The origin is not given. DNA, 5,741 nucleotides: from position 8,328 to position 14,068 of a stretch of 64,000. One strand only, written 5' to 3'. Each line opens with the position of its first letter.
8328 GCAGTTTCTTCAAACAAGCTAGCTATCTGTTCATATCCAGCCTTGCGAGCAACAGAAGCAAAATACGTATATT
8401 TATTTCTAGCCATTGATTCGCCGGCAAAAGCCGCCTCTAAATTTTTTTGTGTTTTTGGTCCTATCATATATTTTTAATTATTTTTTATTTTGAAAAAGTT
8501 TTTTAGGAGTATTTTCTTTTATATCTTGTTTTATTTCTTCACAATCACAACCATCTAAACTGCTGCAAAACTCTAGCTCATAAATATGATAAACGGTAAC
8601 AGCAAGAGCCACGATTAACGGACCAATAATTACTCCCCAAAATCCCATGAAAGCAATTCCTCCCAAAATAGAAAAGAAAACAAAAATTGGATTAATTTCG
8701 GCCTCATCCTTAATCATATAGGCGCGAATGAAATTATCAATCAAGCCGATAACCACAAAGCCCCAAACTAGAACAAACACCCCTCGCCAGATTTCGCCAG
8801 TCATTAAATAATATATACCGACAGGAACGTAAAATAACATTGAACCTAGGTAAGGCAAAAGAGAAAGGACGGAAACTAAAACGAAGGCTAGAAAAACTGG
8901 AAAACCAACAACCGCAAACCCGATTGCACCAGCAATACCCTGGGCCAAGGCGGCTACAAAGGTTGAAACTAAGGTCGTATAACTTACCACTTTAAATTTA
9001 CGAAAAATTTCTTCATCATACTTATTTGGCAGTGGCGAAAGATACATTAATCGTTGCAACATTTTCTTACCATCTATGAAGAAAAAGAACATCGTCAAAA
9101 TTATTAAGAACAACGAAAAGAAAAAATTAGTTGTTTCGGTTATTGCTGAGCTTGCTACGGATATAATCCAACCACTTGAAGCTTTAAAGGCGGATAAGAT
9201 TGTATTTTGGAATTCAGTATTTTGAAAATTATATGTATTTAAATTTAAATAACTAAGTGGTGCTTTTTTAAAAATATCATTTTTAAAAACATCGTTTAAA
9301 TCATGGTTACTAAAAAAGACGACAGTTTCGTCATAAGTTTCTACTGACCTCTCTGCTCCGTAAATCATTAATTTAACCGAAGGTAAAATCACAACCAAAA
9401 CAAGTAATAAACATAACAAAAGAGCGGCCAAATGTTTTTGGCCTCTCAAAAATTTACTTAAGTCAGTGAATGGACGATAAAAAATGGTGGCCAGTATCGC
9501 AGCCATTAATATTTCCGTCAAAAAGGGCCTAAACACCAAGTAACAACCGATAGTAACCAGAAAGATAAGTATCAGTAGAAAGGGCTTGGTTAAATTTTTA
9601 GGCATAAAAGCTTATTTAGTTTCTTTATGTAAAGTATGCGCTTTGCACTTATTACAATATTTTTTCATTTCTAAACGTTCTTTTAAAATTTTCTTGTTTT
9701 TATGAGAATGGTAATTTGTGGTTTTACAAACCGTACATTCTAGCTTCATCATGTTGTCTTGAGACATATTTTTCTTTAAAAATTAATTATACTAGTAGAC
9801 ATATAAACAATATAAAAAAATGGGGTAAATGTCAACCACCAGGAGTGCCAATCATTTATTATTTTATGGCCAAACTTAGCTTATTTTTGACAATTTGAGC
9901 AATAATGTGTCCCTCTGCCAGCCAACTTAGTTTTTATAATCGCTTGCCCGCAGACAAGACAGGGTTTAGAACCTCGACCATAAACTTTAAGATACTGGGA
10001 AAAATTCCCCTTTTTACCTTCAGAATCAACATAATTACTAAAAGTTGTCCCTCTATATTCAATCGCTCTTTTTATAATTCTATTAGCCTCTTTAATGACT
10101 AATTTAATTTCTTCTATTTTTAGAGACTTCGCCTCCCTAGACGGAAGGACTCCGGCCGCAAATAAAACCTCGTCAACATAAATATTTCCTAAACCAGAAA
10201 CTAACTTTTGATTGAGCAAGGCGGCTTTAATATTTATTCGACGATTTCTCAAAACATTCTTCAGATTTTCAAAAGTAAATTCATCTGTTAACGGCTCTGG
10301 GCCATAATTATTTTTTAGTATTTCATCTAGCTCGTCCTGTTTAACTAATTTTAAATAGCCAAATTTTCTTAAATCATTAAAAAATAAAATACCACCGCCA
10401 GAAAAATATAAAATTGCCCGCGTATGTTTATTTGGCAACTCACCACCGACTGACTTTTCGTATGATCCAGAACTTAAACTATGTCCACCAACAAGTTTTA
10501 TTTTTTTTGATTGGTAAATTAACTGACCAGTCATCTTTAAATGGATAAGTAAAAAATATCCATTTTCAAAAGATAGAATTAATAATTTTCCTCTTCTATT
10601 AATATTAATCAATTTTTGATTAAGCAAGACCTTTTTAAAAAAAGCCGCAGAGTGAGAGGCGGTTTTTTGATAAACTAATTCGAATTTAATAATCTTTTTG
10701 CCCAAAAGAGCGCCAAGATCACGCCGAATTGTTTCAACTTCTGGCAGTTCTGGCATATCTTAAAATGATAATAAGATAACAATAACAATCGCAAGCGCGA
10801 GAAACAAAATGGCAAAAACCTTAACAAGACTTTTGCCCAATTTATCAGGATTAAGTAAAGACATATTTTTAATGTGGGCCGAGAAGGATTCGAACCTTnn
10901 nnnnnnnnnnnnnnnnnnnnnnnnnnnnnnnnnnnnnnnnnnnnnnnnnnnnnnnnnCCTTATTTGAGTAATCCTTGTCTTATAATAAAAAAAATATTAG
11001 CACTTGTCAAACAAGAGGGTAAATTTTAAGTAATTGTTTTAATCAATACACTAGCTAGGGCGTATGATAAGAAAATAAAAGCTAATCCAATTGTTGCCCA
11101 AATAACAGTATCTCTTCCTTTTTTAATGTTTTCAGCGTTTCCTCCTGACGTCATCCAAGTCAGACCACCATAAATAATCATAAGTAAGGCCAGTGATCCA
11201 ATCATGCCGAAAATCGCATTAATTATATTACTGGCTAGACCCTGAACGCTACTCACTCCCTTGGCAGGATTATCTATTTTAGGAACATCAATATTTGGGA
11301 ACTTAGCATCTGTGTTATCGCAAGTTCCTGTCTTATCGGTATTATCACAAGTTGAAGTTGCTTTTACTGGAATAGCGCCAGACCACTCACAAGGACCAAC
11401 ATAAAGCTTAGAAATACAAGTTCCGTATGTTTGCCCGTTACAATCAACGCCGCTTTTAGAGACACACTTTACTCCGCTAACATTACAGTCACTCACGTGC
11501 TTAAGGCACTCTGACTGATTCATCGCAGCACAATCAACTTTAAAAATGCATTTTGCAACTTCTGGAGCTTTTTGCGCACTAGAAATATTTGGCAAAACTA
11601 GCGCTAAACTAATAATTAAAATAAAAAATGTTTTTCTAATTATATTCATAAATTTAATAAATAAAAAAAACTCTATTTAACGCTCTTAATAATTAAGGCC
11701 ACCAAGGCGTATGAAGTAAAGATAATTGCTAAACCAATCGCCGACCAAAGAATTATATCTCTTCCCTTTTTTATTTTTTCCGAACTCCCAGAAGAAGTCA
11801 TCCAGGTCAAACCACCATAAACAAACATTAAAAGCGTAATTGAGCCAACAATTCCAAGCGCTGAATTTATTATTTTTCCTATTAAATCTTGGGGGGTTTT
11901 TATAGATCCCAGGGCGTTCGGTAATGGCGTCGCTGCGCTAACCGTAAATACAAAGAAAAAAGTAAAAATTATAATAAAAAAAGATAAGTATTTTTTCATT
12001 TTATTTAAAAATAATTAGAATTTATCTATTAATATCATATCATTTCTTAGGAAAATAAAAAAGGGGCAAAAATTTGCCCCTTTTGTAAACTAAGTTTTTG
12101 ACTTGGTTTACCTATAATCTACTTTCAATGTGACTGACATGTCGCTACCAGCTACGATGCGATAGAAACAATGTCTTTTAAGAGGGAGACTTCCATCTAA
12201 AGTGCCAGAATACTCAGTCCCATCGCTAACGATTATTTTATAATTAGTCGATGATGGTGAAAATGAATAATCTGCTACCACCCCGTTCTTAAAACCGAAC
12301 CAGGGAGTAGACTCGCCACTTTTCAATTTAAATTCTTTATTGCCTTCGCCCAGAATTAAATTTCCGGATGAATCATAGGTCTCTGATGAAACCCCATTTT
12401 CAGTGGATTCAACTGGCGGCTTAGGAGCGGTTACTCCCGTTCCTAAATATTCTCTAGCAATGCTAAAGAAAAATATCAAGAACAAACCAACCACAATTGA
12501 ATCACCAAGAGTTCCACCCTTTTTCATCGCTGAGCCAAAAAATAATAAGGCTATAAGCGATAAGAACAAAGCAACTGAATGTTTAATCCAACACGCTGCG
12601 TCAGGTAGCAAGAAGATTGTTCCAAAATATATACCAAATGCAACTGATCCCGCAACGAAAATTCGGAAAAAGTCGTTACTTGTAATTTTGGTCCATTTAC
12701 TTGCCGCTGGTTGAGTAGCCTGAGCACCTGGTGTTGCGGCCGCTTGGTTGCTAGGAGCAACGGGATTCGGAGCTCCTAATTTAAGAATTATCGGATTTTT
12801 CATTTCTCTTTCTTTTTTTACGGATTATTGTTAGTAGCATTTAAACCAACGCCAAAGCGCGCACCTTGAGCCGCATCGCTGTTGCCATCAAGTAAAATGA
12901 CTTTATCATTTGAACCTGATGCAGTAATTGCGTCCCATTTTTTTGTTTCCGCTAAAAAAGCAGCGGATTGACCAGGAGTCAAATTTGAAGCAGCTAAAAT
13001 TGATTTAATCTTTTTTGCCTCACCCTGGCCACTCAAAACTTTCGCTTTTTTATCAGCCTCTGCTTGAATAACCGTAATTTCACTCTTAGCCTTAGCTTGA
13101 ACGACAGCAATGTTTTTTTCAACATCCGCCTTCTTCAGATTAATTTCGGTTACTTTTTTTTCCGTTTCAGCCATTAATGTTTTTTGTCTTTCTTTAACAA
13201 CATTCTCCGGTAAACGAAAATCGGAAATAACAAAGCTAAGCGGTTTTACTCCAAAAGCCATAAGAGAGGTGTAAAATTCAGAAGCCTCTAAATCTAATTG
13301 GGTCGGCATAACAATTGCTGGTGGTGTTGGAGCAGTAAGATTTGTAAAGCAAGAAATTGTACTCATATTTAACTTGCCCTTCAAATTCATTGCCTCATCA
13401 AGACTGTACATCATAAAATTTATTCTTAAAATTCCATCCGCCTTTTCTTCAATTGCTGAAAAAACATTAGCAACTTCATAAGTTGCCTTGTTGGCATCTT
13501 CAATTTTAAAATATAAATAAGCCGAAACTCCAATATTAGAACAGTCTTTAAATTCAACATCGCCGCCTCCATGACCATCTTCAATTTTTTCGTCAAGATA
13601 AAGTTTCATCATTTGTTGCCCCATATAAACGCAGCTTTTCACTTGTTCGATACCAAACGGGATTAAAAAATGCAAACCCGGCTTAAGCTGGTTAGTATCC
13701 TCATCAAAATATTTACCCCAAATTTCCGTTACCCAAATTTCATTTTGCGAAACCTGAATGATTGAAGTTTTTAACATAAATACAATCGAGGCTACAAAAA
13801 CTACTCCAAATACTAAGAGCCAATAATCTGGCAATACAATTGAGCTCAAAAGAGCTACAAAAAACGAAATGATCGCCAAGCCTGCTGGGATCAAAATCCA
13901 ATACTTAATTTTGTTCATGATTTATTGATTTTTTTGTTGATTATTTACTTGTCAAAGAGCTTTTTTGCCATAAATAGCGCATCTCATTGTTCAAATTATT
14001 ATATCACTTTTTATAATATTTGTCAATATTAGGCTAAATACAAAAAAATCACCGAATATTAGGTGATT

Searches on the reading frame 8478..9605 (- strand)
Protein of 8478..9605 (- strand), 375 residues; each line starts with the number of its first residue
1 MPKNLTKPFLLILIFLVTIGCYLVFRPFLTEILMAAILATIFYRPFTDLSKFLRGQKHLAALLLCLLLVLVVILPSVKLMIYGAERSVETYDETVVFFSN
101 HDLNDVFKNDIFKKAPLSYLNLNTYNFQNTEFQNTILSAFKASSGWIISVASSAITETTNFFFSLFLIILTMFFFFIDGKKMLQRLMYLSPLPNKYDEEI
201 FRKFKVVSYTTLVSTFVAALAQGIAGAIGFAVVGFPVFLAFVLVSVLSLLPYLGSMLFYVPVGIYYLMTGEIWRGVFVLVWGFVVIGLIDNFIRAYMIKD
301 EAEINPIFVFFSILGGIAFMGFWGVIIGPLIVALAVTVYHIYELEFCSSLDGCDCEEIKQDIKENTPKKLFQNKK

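Call 18: search_protein_families(library=pfam, proteins=[window:8478-9605:-], max_evalue=0.0001)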
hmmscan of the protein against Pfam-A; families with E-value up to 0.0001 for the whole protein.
window:8478-9605:- (375 aa): 1 family
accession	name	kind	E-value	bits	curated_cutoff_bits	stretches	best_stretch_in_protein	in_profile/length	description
PF01594.21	AI-2E_transport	-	4.3e-45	154.7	34.3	1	10-342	3-326/327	AI-2E family transporter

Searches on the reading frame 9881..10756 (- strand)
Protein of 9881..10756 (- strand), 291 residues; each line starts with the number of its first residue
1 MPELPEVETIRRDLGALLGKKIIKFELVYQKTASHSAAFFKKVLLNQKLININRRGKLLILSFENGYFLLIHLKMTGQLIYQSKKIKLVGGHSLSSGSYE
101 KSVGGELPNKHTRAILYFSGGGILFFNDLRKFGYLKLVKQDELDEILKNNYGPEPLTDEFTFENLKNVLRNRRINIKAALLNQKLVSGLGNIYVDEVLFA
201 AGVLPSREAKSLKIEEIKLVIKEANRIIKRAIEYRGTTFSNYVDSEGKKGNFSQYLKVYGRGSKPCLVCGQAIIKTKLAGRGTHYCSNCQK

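Call 18: search_protein_families(library=pfam, proteins=[window:9881-10756:-], max_evalue=0.0001)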
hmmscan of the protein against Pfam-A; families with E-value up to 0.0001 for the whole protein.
window:9881-10756:- (291 aa): 3 families
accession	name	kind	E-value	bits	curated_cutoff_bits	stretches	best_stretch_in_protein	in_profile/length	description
PF06831.19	H2TH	-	2.5e-28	98.3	34.7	1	152-240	2-90/93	Formamidopyrimidine-DNA glycosylase H2TH domain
PF01149.29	Fapy_DNA_glyco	-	8.2e-27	94.6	25.5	1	1-134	1-116/117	Formamidopyrimidine-DNA glycosylase N-terminal domain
PF06827.20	zf-FPG_IleRS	-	7.2e-09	35.7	21.3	1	264-291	2-29/30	Zinc finger found in FPG and IleRS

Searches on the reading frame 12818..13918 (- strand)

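Call 18: search_protein_families(library=pfam, proteins=[window:12818-13918:-], max_evalue=0.0001)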
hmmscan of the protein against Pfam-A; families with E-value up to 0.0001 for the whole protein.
window:12818-13918:- (366 aa): 1 family
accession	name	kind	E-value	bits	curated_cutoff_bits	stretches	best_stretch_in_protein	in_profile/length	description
PF01145.31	Band_7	-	6.9e-11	42.9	23.6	1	55-261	2-171/176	SPFH domain / Band 7 family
